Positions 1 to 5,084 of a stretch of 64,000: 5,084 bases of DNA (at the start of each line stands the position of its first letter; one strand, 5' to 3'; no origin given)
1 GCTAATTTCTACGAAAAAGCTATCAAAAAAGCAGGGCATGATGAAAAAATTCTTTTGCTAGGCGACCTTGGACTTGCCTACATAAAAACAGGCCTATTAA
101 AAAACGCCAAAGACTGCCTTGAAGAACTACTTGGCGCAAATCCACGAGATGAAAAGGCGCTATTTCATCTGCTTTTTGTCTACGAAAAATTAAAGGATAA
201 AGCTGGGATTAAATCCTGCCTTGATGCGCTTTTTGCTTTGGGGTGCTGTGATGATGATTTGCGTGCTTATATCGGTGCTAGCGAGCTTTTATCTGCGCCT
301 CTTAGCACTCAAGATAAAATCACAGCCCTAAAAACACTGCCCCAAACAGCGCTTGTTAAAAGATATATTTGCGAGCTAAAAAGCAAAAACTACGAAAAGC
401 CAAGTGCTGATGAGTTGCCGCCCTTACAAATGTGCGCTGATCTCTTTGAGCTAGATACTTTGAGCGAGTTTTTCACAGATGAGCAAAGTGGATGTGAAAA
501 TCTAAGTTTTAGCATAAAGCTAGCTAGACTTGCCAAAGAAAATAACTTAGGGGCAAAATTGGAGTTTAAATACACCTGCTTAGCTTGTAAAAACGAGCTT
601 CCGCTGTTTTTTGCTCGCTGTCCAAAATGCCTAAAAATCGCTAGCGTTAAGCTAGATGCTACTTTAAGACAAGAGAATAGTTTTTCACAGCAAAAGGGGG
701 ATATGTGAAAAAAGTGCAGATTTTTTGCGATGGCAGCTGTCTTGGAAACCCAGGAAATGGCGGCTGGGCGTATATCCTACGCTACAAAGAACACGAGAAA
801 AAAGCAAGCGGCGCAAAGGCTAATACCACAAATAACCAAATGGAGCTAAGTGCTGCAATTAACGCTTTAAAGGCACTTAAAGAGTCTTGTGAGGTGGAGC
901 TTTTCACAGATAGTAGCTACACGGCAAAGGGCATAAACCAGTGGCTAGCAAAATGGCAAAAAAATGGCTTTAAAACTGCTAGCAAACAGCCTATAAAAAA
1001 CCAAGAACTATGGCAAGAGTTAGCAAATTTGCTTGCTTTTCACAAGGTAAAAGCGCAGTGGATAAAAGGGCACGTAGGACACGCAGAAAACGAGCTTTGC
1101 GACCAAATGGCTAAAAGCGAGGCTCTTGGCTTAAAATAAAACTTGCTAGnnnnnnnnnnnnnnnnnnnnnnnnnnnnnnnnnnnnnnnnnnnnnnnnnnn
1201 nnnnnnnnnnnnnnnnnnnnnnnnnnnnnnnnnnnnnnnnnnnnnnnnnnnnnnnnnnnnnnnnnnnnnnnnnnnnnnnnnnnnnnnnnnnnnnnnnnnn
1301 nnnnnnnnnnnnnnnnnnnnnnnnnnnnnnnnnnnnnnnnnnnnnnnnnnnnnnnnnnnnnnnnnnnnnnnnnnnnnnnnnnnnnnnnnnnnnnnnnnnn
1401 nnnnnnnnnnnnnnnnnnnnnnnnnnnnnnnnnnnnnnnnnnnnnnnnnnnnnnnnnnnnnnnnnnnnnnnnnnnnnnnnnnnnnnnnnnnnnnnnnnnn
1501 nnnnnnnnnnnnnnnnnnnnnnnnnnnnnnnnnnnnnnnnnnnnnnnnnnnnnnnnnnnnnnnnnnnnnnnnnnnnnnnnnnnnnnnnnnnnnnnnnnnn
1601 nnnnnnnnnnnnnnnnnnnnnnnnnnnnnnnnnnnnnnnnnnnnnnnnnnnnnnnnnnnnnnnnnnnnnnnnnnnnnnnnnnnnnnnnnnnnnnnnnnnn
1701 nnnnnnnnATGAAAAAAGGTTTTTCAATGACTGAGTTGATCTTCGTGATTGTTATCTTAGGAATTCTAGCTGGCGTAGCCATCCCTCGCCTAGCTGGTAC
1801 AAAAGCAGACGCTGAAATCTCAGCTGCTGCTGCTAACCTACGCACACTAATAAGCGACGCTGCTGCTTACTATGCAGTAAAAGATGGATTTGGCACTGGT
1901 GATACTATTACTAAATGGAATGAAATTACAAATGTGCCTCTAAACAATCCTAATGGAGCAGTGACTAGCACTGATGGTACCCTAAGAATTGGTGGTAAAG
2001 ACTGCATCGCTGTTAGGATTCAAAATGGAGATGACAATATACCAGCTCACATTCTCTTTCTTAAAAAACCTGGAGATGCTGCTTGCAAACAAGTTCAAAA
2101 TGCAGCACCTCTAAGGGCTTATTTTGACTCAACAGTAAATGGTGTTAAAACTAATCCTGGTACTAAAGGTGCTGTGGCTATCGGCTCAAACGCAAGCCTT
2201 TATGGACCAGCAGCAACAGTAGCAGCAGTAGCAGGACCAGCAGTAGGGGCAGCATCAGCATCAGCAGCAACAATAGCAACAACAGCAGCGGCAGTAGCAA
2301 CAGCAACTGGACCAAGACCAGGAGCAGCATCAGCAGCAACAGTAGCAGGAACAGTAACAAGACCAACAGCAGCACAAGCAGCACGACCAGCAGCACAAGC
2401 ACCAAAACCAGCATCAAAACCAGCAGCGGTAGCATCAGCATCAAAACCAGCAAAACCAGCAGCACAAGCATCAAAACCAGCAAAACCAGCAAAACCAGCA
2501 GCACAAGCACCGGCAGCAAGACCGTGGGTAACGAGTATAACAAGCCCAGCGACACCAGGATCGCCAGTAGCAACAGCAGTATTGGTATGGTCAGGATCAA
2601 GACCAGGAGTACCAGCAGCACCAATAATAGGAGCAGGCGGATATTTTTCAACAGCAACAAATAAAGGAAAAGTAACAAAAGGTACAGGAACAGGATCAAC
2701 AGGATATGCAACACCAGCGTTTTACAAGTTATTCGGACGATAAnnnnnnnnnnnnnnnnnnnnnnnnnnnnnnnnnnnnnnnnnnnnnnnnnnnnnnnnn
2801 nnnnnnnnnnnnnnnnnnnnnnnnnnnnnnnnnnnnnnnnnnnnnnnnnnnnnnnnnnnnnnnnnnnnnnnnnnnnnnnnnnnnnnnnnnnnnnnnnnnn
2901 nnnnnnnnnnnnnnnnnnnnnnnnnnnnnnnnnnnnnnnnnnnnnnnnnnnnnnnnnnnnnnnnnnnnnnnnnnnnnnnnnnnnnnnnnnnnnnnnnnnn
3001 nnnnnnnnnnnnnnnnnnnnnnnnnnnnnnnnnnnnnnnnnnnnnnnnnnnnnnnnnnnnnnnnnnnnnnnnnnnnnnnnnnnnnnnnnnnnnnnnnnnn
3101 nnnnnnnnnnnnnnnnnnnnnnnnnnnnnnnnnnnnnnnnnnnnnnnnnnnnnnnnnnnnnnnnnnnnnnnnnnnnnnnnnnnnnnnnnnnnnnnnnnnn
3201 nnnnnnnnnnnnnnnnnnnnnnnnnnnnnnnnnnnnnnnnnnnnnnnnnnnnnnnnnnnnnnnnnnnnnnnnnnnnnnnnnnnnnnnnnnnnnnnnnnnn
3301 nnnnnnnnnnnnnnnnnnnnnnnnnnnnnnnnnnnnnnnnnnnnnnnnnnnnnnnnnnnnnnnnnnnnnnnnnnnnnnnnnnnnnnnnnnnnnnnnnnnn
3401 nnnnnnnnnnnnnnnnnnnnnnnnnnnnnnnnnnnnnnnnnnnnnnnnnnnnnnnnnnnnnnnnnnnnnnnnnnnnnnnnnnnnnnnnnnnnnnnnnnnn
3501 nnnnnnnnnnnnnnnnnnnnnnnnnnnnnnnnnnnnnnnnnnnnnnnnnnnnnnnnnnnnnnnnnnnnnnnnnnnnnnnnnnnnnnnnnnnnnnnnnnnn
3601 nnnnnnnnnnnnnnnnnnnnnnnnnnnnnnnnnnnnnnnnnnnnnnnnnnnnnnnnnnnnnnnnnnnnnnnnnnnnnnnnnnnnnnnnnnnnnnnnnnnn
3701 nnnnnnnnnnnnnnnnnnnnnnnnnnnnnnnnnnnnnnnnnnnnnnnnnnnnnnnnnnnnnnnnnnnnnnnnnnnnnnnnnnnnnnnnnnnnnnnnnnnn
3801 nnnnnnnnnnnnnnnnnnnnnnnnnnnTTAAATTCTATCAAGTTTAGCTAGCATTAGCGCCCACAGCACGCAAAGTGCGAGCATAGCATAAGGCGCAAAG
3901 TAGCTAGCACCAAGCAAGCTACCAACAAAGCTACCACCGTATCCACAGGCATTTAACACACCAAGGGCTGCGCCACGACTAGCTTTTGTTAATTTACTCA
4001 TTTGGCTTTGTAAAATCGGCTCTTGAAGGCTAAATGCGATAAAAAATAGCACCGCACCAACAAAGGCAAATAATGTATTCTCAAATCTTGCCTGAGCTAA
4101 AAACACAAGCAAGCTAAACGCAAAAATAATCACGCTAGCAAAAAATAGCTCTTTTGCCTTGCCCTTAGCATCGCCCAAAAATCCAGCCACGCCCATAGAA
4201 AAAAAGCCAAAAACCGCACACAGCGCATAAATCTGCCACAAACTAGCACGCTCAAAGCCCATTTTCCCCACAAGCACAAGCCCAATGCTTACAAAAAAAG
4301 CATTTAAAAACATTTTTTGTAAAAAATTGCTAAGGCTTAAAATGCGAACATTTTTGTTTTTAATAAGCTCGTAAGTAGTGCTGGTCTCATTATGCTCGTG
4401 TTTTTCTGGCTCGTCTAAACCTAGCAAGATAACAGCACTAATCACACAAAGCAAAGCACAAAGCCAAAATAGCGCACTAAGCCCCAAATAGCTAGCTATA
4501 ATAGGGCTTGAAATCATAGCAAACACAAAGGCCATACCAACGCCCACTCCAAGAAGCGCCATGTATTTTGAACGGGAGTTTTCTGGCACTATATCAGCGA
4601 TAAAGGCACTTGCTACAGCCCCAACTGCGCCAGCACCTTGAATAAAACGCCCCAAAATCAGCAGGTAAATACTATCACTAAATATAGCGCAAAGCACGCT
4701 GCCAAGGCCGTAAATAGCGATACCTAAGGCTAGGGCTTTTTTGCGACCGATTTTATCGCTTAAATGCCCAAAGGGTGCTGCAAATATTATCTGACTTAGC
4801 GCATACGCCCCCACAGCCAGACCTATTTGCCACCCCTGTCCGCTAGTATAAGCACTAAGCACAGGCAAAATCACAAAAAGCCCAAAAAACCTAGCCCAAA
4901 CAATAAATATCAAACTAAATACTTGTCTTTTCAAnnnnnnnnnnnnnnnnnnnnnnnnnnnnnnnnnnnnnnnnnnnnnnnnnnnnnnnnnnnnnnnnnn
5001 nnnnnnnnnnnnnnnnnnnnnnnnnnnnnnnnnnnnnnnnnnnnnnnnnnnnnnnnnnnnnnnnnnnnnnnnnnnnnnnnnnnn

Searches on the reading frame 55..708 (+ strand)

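Call 51: search_protein_families(library=pfam, proteins=[window:55-708:+], max_evalue=0.0001)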
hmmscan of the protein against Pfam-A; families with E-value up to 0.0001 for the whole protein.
window:55-708:+ (217 aa): 1 family
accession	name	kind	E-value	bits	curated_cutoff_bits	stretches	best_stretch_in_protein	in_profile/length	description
PF13181.12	TPR_8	-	2.4e-05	24.6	25.7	0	3-31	5-33/34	Tetratricopeptide repeat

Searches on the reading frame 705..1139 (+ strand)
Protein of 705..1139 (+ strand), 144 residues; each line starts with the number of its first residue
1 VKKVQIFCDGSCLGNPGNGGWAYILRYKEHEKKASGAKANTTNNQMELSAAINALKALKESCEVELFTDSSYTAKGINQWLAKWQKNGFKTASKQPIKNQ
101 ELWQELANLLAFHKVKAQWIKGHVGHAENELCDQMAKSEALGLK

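Call 29: find_encoding_contigs(protein=window:705-1139:+, flank=6000, max_places=10)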
Protein window:705-1139:+ (144 aa): no gene with exactly this product is on record in the collection.

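Call 51: search_protein_families(library=pfam, proteins=[window:705-1139:+], max_evalue=0.0001)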
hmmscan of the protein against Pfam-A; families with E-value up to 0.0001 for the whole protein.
window:705-1139:+ (144 aa): 1 family
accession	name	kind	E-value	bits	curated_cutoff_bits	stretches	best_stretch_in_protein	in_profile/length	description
PF00075.30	RNase_H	-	2.4e-49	167.6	25.8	1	2-140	2-140/141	RNase H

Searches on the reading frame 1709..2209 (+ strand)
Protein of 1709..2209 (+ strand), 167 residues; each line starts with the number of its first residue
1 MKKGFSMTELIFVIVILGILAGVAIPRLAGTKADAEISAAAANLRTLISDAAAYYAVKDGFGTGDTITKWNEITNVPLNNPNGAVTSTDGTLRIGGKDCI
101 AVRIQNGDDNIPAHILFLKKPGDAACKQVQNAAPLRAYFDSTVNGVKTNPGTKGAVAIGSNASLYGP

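Call 10: find_homologous_proteins(query=window:1709-2209:+, max_evalue=0.001)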
Query seq(167 aa) (167 aa): 2711 proteins with E <= 0.001 among 2867 candidates; the best 120 are listed.
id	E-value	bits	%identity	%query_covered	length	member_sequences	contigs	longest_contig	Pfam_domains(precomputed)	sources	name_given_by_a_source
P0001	1.0e-71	258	78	95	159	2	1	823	-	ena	-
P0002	4.5e-61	224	65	99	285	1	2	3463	PF07963.18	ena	-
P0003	6.9e-61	223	64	99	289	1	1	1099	PF07963.18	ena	-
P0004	7.2e-61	223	65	99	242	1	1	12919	-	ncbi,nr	ncbi:MAG: type II secretion system protein [Campylobacter sp.]|nr:type II secretion system protein [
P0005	9.3e-61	223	65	99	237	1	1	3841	-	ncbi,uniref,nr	ncbi:MAG: type II secretion system protein [Campylobacter sp.]|uniref:type II secretion system prote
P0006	3.6e-60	221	65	96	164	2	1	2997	-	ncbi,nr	ncbi:MAG: type II secretion system protein, partial [Campylobacteraceae bacterium]|nr:type II secret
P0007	2.3e-58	215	62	100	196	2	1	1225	PF07963.18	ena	-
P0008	9.0e-58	213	62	100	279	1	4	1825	PF07963.18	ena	-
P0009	1.9e-57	212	66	95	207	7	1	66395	-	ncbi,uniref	ncbi:MAG: type II secretion system GspH family protein, partial [Campylobacter sp.]|uniref:type II s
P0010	2.7e-57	211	64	95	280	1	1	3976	-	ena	-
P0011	3.4e-57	211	62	99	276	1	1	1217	PF07963.18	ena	-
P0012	1.3e-55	206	64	95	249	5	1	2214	-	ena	-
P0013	2.2e-55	205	61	96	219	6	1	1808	PF07963.18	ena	-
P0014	2.7e-55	205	63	99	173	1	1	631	PF07963.18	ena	-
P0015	4.9e-55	204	60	99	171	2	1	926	PF07963.18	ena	-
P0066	4.0e-49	185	60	99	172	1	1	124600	PF07963.18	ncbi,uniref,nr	ncbi:MAG: type II secretion system protein [Campylobacter sp.]|uniref:type II secretion system prote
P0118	6.4e-47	178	57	99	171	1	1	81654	PF07963.18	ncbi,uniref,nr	ncbi:MAG: prepilin-type N-terminal cleavage/methylation domain-containing protein [Campylobacter sp.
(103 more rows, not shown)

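Call 26: find_encoding_contigs(protein=P0066, flank=10000, max_places=3)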
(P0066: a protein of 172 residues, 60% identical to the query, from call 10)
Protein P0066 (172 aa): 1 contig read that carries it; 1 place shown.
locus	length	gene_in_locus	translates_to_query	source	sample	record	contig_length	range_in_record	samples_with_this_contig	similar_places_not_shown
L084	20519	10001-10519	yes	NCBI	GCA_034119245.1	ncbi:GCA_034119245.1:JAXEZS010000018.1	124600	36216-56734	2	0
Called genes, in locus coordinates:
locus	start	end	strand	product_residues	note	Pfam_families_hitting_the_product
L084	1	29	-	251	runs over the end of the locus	PF12118:SprA-related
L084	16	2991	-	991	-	PF17757:UvrB_inter, PF02559:CarD_TRCF_RID, PF00270:DEAD, PF04851:ResIII, PF00271:Helicase_C, PF03461:TRCF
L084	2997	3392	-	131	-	PF04519:Bactofilin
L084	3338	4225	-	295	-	PF01551:Peptidase_M23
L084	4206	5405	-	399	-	PF27239:FOL3_C (weak)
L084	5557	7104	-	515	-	PF24898:GGDEF_GdpP (faint), PF00990:GGDEF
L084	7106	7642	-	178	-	PF04390:LptE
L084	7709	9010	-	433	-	PF01225:Mur_ligase, PF21799:MurD-like_N (faint), PF08245:Mur_ligase_M (weak), PF02875:Mur_ligase_C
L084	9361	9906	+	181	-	PF07963:N_methyl (weak)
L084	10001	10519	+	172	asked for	PF07963:N_methyl (weak)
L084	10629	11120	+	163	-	PF07963:N_methyl (weak)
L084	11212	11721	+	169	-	PF07963:N_methyl (weak)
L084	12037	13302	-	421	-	PF00909:Ammonium_transp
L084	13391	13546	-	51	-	-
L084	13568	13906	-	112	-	PF00543:P-II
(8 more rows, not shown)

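Call 27: find_encoding_contigs(protein=P0118, flank=10000, max_places=3)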
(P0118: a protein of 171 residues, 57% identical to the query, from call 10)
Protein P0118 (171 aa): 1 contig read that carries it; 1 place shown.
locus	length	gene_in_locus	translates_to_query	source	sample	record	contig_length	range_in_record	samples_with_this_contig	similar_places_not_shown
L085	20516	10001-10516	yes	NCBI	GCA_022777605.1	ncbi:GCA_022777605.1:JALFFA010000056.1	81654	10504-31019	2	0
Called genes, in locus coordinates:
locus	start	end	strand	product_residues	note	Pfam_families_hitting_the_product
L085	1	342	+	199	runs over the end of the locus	PF00436:SSB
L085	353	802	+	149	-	-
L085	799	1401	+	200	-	-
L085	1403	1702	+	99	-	-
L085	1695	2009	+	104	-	PF14359:DUF4406 (weak), PF24963:DUF7768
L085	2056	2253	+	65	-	PF12728:HTH_17 (weak)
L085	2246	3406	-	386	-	PF13356:Arm-DNA-bind_3, PF02899:Phage_int_SAM_1 (weak), PF22022:Phage_int_M, PF00589:Phage_integrase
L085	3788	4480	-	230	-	PF00215:OMPdecase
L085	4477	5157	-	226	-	PF01029:NusB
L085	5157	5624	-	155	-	PF00885:DMRL_synthase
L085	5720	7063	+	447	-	PF00209:SNF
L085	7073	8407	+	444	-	PF00209:SNF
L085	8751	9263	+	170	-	PF07963:N_methyl (weak)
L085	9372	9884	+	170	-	PF07963:N_methyl (weak)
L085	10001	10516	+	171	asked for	PF07963:N_methyl (weak)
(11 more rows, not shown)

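Call 62: search_solved_structures(query=window:1709-2209:+, max_evalue=1)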
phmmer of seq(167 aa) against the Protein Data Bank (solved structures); distinct sequences matched with E-value up to 1: 27.
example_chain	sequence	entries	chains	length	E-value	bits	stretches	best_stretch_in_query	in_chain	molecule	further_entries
9egp_A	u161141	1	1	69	7.5e-08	36.1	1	2-57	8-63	Geopilin domain 1 protein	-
7tgg_A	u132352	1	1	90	5.9e-07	33.1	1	2-51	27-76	Geopilin domain 1 protein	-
2m7g_A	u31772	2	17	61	2.3e-05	28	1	5-52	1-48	Geopilin domain 1 protein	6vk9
1oqw_A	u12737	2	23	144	3e-05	27.6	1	5-69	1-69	Fimbrial protein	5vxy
8tj2_C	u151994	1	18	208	0.00012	25.6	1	5-62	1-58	Type IV major pilin protein PilA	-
8pfb_G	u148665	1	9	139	0.00053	23.5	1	5-68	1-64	Type IV pilin PilE1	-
9lab_B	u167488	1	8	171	0.001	22.6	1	2-52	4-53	MSHA major pilin subunit MshA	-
5wda_A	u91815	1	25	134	0.0033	21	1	5-47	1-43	General secretion pathway protein G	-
9laa_A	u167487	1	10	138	0.0063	20.1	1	3-77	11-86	Type IV pilin protein PilA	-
5kua_A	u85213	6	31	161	0.015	18.8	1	5-66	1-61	pilin | Neisseria meningitidis PilE variant SB-GATDH | Neisseria meningitidis PilE, SB-DATDH variant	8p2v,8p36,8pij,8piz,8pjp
8p3b_A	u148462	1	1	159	0.017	18.7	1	5-65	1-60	Fimbrial protein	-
8tum_e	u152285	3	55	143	0.022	18.3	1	5-50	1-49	Type IV major pilin protein PilA | Pilin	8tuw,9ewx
8tob_GA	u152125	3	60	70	0.03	17.8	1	7-48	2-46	Fimbrial protein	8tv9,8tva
6xxe_A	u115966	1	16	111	0.04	17.4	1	5-51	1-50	Uncharacterized protein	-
8qqj_J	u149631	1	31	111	0.042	17.4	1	5-51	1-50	Type IV narrow pilus major component PilA5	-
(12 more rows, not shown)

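Call 72: predict_structure(alignment_id=A5)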
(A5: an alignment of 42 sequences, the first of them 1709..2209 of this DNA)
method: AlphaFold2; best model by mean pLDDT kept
length: 167 residues; sequences in the alignment: 42
mean_pLDDT: 84.2   pTM: 0.69
mean pLDDT of the five models: 84.2, 84.0, 81.7, 80.6, 78.1
residues with pLDDT >= 90: 68; 70-90: 78; 50-70: 16; < 50: 5
segments of 3 or more residues with pLDDT < 50: 165-167
pLDDT, mean of each block of 10 residues (from residue 1): 78 90 63 86 93 88 78 91 89 89 87 92 89 90 86 84 48
secondary structure, 60 per line:
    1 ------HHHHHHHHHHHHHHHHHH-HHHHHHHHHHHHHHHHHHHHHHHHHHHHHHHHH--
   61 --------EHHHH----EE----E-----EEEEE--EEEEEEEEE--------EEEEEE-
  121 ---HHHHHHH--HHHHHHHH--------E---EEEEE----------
elements in order: H7-24 H26-58 H70-73 E90-94 E97-105 E114-119 H124-130 H133-140 E153-157

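Call 74: fold_search(model_id=the predicted structure, library=pdb)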
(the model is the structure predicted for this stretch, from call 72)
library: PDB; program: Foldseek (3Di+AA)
matches with E <= 10: 196; with E <= 0.001: 0
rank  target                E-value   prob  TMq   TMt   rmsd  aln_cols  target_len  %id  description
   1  5n47_A                1.0e+00  0.09  0.16  0.15   4.9        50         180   22  Structure of Anticalin N7E in complex with the three-domain fragment Fn7B8 of human oncofetal fibronectin (released 2018-02-14)
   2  8h0h_A                1.3e+00  0.07  0.15  0.16   6.1        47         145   17  Hypotethical protein from Mycobacterium tuberculsosis (released 2023-09-06)
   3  8jyy_C                1.3e+00  0.07  0.16  0.15   7.9        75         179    8  Crystal structure of the gasdermin-like protein RCD-1-2 from Neurospora crassa (released 2024-05-01)
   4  5n47_E                1.6e+00  0.08  0.15  0.15   5.3        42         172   21  Structure of Anticalin N7E in complex with the three-domain fragment Fn7B8 of human oncofetal fibronectin (released 2018-02-14)
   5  3bx8_D                1.7e+00  0.10  0.18  0.18   4.5        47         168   19  Engineered Human Lipocalin 2 (LCN2), apo-form (released 2009-01-20)
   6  5u58_D                2.2e+00  0.06  0.16  0.15   8.8        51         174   16  Psf4 in complex with Fe2+ and (R)-2-HPP (released 2017-01-04)
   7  8jyy_D                2.2e+00  0.06  0.16  0.15   7.9        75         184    8  Crystal structure of the gasdermin-like protein RCD-1-2 from Neurospora crassa (released 2024-05-01)
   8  8jyy_H                2.6e+00  0.01  0.09  0.09  13.6        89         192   10  Crystal structure of the gasdermin-like protein RCD-1-2 from Neurospora crassa (released 2024-05-01)
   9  5bw0_D                2.8e+00  0.03  0.18  0.31   9.6       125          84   10  The crystal structure of minor pseudopilin binary complex of XcpV and XcpW from the Type 2 secretion system of Pseudom (released 2016-07-20)
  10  3tf6_B                2.8e+00  0.02  0.17  0.17  13.8       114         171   12  Crystal structure of Neutrophil gelatinase-associated lipocalin (C87S mutant) in complex with Europium and the siderop (released 2011-09-07)
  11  3tf6_A                2.8e+00  0.02  0.17  0.16  13.8       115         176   13  Crystal structure of Neutrophil gelatinase-associated lipocalin (C87S mutant) in complex with Europium and the siderop (released 2011-09-07)
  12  3bx8_B                3.0e+00  0.06  0.17  0.17   4.5        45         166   18  Engineered Human Lipocalin 2 (LCN2), apo-form (released 2009-01-20)
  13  7qp7_1                3.2e+00  0.10  0.17  0.07   5.2        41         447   15  Structure of the human 48S initiation complex in closed state (h48S AUG closed) (released 2022-05-11)
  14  8hta_MODEL_1_A        3.2e+00  0.08  0.19  0.19   4.2        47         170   13  Solution Structure of the C65A/C167A Mutant of Human Lipocalin-type Prostaglandin D Synthase (released 2023-04-19)
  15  1x71_B                3.2e+00  0.05  0.15  0.15   4.7        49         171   16  Crystal structure of Siderocalin (NGAL, Lipocalin 2) complexed with TRENCAM-3,2-HOPO, a cepabactin analogue (released 2005-01-18)
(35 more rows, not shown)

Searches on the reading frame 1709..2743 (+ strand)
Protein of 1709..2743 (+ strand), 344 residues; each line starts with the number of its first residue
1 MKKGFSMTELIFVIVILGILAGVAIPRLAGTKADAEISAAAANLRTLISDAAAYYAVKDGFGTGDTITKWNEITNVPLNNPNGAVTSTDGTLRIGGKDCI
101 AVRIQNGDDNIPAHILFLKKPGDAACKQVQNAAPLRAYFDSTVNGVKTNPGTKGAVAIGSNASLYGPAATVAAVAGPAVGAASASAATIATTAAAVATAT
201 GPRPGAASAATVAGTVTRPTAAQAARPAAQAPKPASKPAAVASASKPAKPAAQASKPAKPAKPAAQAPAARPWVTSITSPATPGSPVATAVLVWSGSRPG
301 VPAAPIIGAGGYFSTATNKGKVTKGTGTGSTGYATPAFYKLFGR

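Call 8: search_protein_families(library=pfam, proteins=[window:1709-2743:+], max_evalue=0.01)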
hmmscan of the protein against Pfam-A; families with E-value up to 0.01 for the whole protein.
window:1709-2743:+ (344 aa): 1 family
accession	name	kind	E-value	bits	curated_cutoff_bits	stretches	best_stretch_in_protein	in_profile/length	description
PF07963.17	N_methyl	-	0.00015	21.6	21.2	1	2-24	4-26/27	Prokaryotic N-terminal methylation motif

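Call 9: search_protein_families(library=ncbifam, proteins=[window:1709-2743:+], max_evalue=0.01)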
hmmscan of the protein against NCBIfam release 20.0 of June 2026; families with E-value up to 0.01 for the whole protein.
window:1709-2743:+ (344 aa): 5 families
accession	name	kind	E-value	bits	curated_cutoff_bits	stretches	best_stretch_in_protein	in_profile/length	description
TIGR01710.1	typeII_sec_gspG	equivalog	1e-07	32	88.85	1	3-51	1-48/134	type II secretion system major pseudopilin GspG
NF041775.1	typeIV_PilA_Myxo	equivalog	2.8e-07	30.7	400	1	3-62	11-70/214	type IV pilin protein PilA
TIGR02532.1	IV_pilin_GFxxxE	domain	3e-06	26.8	16.3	1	2-25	1-24/24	prepilin-type N-terminal cleavage/methylation domain-containing protein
TIGR01708.2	typeII_sec_gspH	equivalog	1.6e-05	25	80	1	3-61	2-59/169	type II secretion system minor pseudopilin GspH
NF040999.1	pilin_ComGC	equivalog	0.0049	17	75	1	2-59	1-58/84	competence type IV pilus major pilin ComGC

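Call 12: find_encoding_contigs(protein=window:1709-2743:+, flank=10000, max_places=6)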
Protein window:1709-2743:+ (344 aa): no gene with exactly this product is on record in the collection.

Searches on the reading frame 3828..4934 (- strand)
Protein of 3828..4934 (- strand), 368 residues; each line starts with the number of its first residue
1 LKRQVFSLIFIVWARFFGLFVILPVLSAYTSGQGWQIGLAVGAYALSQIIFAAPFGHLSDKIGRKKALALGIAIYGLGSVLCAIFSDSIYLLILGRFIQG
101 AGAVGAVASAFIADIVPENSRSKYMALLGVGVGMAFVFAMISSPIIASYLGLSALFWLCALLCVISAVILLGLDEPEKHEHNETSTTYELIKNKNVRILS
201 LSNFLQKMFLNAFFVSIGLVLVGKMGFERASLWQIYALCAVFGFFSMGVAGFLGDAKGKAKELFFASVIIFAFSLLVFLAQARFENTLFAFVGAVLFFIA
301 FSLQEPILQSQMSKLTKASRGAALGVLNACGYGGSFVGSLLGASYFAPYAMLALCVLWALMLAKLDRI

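Call 51: search_protein_families(library=pfam, proteins=[window:3828-4934:-], max_evalue=0.0001)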
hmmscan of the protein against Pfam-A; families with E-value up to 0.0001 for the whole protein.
window:3828-4934:- (368 aa): 3 families
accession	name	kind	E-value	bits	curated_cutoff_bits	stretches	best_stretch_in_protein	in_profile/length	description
PF07690.21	MFS_1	-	3.4e-49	168.1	33.4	1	6-338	2-346/347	Major Facilitator Superfamily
PF00083.30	Sugar_tr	-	1.5e-13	50.9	22.3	1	35-175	46-193/452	Sugar (and other) transporter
PF13347.12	MFS_2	-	1.3e-05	24.4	27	1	6-118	230-345/427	MFS/sugar transport protein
